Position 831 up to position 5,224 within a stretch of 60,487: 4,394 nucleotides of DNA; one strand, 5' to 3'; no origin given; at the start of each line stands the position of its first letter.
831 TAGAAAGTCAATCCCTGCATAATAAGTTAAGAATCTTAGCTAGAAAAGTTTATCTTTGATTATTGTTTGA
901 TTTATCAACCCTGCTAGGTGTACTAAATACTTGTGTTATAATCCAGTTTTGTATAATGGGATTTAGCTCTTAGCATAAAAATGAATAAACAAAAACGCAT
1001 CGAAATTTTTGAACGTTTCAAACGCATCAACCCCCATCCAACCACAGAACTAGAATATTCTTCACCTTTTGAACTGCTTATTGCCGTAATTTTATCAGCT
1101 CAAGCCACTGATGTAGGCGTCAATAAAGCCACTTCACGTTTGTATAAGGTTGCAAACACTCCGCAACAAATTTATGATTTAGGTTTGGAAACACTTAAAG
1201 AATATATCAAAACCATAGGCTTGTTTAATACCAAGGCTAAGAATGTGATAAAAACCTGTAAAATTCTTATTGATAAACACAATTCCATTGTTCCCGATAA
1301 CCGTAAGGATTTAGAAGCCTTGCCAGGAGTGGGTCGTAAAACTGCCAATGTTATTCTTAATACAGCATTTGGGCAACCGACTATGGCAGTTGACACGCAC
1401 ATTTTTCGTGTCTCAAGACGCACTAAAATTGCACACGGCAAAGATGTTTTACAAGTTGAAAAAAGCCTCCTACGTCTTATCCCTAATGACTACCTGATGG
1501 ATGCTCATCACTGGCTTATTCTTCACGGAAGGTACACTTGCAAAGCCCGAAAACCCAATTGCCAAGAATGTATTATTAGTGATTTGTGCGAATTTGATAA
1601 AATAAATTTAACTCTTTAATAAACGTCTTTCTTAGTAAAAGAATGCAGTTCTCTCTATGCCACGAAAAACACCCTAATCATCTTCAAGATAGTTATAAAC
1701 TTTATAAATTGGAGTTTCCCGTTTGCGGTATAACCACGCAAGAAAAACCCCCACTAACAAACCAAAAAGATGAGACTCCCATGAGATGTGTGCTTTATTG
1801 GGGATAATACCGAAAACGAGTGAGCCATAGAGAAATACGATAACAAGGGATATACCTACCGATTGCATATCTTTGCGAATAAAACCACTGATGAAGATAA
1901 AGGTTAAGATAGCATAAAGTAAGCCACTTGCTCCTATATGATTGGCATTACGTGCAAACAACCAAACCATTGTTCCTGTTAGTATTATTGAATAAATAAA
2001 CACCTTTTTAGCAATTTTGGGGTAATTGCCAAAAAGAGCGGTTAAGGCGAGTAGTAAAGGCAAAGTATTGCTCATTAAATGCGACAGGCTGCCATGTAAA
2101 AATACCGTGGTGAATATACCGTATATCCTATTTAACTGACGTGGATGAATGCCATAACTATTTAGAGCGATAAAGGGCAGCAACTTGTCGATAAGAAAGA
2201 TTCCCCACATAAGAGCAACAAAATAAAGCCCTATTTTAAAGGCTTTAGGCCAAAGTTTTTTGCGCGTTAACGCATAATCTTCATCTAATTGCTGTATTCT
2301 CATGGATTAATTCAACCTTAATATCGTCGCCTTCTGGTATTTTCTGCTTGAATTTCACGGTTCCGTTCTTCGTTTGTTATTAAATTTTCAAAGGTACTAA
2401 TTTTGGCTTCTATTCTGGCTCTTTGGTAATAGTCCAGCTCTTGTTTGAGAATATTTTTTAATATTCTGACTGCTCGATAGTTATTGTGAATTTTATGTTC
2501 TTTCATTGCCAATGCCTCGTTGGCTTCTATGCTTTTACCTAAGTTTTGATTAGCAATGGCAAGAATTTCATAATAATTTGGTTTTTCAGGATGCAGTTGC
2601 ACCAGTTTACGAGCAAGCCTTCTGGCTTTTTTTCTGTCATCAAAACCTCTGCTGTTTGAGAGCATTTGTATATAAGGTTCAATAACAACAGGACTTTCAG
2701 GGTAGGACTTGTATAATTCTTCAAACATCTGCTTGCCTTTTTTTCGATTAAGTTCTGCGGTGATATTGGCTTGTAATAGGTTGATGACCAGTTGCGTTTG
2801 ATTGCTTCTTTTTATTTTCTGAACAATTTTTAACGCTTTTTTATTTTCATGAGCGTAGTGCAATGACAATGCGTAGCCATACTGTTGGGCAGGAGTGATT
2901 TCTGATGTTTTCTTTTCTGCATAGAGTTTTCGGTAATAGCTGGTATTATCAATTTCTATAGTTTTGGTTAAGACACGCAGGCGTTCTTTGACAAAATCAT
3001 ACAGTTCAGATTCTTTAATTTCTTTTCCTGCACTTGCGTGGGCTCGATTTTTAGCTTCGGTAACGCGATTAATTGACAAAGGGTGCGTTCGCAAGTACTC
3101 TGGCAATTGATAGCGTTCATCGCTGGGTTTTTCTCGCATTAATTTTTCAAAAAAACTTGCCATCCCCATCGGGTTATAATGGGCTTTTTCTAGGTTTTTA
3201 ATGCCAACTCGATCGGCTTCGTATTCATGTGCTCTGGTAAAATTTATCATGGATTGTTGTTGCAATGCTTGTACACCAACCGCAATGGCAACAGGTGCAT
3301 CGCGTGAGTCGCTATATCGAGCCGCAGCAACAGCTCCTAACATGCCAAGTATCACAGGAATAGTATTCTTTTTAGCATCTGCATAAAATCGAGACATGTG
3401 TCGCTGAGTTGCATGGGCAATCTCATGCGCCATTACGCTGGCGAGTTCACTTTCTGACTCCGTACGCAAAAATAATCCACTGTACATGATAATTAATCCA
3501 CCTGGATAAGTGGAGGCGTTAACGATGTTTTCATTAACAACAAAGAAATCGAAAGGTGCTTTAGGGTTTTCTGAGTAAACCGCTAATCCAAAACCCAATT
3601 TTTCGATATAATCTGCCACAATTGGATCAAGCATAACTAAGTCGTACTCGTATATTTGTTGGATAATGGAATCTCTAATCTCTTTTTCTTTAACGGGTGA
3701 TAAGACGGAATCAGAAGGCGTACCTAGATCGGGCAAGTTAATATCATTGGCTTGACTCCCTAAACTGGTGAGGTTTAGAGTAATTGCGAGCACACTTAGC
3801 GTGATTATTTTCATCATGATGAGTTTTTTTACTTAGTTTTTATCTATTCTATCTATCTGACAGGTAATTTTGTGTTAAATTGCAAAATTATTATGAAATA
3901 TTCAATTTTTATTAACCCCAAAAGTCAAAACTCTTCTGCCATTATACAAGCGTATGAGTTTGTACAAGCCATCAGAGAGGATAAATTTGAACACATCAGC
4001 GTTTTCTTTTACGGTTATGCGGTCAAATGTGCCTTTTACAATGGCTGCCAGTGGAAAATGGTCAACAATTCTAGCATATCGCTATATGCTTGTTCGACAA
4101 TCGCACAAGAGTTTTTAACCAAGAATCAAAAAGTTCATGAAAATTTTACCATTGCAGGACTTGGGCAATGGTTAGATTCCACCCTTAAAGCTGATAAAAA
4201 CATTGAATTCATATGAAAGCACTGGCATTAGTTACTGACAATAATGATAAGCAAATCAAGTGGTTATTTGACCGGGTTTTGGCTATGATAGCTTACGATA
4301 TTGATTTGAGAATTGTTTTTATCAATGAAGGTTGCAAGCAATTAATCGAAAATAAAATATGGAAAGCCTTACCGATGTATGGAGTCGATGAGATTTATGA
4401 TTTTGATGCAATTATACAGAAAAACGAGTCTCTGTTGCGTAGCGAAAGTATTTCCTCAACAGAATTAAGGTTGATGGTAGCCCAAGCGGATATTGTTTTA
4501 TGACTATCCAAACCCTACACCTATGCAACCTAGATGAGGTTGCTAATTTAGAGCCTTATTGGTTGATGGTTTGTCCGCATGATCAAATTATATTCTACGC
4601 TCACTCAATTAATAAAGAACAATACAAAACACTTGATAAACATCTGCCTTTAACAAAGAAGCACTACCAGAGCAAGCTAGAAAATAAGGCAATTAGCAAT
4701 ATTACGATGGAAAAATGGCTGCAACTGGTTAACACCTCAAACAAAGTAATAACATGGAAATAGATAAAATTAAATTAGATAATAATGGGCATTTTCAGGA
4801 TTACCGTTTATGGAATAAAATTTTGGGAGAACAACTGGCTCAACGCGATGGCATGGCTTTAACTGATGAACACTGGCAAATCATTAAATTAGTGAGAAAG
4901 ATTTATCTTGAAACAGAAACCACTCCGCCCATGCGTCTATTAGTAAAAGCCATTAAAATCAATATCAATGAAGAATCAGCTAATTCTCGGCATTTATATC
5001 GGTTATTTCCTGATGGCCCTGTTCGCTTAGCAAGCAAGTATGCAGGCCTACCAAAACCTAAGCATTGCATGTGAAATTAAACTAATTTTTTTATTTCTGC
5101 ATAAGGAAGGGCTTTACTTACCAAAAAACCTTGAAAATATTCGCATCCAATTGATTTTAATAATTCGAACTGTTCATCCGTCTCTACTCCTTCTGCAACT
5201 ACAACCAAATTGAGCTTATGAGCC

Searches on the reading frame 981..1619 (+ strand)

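Call 72: search_protein_families(library=pfam, proteins=[window:981-1619:+], max_evalue=0.001)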
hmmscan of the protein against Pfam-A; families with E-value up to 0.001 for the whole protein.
window:981-1619:+ (212 aa): 3 families
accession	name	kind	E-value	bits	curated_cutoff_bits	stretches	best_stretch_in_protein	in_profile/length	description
PF00730.31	HhH-GPD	-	3.2e-23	82.6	26.2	1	34-168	1-107/108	HhH-GPD superfamily base excision DNA repair protein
PF00633.29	HHH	-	8.5e-10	38.4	24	1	100-127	2-29/30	Helix-hairpin-helix motif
PF10576.14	EndIII_4Fe-2S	-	4.1e-06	27.4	20.5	1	187-203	1-17/17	Iron-sulfur binding domain of endonuclease III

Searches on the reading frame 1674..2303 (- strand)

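Call 72: search_protein_families(library=pfam, proteins=[window:1674-2303:-], max_evalue=0.001)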
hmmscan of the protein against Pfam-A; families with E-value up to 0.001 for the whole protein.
window:1674-2303:- (209 aa): 1 family
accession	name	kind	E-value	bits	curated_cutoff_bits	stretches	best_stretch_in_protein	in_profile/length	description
PF01694.28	Rhomboid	-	2.6e-19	70.3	22.6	1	59-194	3-142/143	Rhomboid domain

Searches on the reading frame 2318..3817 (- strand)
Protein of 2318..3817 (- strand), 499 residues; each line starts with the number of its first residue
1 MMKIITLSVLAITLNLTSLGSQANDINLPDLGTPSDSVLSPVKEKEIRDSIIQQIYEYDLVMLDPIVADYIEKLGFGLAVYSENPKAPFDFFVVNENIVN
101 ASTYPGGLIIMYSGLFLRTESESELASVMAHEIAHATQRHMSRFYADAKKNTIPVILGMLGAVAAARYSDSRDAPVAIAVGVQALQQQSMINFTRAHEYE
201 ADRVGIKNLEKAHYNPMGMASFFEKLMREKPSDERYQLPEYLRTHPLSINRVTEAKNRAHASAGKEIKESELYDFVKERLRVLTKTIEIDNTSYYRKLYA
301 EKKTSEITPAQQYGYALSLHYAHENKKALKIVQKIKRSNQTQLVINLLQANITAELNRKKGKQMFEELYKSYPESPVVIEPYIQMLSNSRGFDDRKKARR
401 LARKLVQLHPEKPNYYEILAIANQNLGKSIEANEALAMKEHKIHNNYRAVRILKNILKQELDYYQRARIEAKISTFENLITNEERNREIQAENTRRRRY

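Call 4: search_protein_families(library=pfam, proteins=[window:2318-3817:-], max_evalue=0.01)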
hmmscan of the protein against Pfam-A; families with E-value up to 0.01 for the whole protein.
window:2318-3817:- (499 aa): 2 families
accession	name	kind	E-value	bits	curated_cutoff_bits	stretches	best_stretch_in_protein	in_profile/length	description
PF01435.24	Peptidase_M48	-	5.1e-32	111.6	20.3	1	70-258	6-185/186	Peptidase family M48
PF23914.1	TPR_CcmH_CycH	-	0.00074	19.8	42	1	359-444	67-152/158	Cytochrome c-type biogenesis protein H TPR domain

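Call 5: search_protein_families(library=ncbifam, proteins=[window:2318-3817:-], max_evalue=0.01)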
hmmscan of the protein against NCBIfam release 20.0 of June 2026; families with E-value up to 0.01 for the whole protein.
window:2318-3817:- (499 aa): 4 families
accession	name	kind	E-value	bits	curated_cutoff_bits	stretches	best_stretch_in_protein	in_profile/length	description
NF052400.1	M48_BAM_BepA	equivalog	3.1e-91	306.5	570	1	7-478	10-475/483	beta-barrel assembly-enhancing protease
NF052399.1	M48_lipo_LoiP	exception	3.6e-08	33.2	365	1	87-260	85-245/247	metalloprotease LoiP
NF002826.0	PRK03001.1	equivalog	0.00055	19.2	369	1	117-227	117-227/285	zinc metalloprotease HtpX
NF002363.0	PRK01345.1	equivalog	0.0009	18.4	422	1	117-227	116-227/318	zinc metalloprotease HtpX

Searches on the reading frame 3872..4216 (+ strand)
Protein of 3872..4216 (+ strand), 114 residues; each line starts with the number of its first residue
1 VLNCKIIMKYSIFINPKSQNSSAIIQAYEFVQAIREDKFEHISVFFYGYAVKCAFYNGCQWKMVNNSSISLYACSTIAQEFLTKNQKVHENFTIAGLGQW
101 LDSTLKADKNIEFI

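Call 72: search_protein_families(library=pfam, proteins=[window:3872-4216:+], max_evalue=0.001)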
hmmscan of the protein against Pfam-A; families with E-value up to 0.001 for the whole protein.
window:3872-4216:+ (114 aa): 1 family
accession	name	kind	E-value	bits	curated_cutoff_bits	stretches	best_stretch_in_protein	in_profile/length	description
PF02635.20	DsrE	-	1.7e-07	31.9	22.7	1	8-113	1-116/116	DsrE/DsrF-like family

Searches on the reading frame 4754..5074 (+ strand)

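Call 72: search_protein_families(library=pfam, proteins=[window:4754-5074:+], max_evalue=0.001)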
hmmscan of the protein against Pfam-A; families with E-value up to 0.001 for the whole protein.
window:4754-5074:+ (106 aa): 1 family
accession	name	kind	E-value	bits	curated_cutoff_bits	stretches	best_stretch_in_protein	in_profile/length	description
PF04358.19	DsrC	-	3e-33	114.9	24.9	1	4-106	5-107/107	DsrC like protein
